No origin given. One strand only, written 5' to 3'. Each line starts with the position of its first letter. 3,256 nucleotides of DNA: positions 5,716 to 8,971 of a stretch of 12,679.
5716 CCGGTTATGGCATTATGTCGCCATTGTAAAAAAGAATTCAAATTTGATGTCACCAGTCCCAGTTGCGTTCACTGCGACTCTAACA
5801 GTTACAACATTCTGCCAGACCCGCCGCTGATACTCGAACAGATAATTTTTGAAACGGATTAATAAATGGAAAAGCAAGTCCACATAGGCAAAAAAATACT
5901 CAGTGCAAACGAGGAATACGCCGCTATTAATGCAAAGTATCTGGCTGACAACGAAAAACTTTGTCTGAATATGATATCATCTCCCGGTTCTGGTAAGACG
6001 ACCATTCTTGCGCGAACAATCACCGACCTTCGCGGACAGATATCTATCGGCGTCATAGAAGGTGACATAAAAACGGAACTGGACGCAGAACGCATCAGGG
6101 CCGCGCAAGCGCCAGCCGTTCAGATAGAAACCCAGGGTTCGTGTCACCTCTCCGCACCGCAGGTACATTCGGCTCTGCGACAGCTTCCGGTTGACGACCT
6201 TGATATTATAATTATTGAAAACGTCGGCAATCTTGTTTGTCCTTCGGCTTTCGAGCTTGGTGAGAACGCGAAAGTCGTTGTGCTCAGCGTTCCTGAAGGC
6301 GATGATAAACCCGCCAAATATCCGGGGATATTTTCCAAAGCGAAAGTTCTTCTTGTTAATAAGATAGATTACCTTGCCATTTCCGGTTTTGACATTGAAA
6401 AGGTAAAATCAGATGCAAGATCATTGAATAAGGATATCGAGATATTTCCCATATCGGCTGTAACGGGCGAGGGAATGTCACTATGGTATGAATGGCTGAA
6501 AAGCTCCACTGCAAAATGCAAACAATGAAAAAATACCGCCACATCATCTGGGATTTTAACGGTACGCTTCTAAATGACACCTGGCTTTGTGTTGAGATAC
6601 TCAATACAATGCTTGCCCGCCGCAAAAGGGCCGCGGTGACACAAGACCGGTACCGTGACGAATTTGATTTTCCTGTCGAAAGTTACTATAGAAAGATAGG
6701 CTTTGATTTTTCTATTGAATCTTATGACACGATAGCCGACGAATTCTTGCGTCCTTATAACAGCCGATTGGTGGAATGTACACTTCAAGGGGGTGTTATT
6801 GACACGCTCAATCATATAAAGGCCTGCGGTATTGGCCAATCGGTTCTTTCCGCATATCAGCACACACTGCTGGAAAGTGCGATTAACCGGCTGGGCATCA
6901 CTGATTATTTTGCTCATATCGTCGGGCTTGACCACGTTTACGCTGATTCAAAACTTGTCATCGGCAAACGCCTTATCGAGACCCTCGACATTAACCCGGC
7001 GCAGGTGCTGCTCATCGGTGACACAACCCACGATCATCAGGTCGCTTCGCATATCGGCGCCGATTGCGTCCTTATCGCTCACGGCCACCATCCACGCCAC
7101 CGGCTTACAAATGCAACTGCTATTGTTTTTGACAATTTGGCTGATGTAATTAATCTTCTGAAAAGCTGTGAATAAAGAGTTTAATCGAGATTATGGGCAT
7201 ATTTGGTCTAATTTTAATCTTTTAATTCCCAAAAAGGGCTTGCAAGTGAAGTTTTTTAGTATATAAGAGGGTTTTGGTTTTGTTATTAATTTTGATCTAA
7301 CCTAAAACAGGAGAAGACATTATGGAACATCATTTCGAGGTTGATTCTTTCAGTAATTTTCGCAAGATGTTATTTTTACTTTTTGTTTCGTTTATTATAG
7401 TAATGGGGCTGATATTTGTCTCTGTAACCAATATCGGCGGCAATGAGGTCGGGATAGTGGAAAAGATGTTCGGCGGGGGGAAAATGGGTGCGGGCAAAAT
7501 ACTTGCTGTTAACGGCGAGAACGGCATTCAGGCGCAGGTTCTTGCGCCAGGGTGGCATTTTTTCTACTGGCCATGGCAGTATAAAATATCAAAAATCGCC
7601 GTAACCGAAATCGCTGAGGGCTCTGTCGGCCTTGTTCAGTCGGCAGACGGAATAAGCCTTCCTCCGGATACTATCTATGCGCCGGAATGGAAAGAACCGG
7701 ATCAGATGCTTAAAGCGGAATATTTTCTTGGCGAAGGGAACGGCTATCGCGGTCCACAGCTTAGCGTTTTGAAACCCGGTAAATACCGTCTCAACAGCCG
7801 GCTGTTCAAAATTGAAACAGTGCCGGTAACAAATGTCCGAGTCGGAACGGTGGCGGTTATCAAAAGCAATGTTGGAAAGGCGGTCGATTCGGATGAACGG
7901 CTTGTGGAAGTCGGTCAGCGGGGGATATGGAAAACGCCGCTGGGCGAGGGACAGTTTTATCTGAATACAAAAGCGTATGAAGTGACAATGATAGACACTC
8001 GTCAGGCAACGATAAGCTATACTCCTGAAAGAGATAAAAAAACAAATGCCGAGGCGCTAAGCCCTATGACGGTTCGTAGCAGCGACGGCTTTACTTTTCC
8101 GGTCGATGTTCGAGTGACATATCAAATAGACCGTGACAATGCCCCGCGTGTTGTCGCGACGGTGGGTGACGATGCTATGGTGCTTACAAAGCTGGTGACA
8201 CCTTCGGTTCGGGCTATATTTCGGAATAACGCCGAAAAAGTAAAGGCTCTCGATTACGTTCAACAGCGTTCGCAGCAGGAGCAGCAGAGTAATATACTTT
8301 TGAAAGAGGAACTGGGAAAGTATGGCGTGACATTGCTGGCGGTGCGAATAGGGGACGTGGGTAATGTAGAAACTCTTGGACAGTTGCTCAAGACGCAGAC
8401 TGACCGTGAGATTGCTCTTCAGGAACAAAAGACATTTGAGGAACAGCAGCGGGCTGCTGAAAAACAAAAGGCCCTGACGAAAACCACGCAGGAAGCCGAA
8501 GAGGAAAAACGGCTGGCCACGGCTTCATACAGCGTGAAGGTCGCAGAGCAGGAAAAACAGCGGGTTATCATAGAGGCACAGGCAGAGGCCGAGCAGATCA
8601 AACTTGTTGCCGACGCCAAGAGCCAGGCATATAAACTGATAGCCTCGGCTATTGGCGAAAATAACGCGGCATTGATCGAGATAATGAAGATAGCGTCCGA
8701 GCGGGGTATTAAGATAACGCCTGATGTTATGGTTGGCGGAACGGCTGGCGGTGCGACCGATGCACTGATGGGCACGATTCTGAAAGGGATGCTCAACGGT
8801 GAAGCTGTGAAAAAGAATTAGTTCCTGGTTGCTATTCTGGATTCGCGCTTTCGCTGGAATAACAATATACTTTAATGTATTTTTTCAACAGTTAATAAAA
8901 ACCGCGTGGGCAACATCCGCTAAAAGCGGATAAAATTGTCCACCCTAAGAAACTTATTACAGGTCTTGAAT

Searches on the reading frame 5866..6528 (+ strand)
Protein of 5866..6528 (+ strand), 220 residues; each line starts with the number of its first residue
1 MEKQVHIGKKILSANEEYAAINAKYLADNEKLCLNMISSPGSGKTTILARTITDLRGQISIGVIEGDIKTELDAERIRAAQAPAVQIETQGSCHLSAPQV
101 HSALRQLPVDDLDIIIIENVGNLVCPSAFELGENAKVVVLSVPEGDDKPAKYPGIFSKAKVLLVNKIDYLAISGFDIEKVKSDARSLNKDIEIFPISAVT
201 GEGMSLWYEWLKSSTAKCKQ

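Call 94: search_protein_families(library=pfam, proteins=[window:5866-6528:+], max_evalue=0.00001)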
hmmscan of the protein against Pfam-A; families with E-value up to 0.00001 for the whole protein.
window:5866-6528:+ (220 aa): 1 family
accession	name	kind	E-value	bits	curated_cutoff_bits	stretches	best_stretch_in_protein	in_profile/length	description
PF02492.25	cobW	-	1e-20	74.5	20.7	1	38-194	7-179/180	CobW/HypB/UreG, nucleotide-binding domain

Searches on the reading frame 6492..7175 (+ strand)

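Call 94: search_protein_families(library=pfam, proteins=[window:6492-7175:+], max_evalue=0.00001)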
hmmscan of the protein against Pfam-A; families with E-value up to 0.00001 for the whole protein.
window:6492-7175:+ (227 aa): 4 families
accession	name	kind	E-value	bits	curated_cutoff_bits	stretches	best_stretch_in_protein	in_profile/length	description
PF13419.12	HAD_2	-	6e-23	82.3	23.8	1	18-194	1-177/178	Haloacid dehalogenase-like hydrolase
PF00702.32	Hydrolase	-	7.4e-11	43.2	26.4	1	15-186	1-188/191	haloacid dehalogenase-like hydrolase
PF13242.12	Hydrolase_like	-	1.2e-09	38.4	22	1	159-218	11-74/75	HAD-hyrolase-like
PF12710.13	HAD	-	3.3e-06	28.1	27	1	18-185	1-188/189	haloacid dehalogenase-like hydrolase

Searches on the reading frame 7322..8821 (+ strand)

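Call 94: search_protein_families(library=pfam, proteins=[window:7322-8821:+], max_evalue=0.00001)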
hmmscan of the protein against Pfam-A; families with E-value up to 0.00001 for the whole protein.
window:7322-8821:+ (499 aa): 1 family
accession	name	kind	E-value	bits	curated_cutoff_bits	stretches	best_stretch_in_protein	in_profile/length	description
PF01145.31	Band_7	-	1.3e-18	68.1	23.6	1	172-382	3-175/176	SPFH domain / Band 7 family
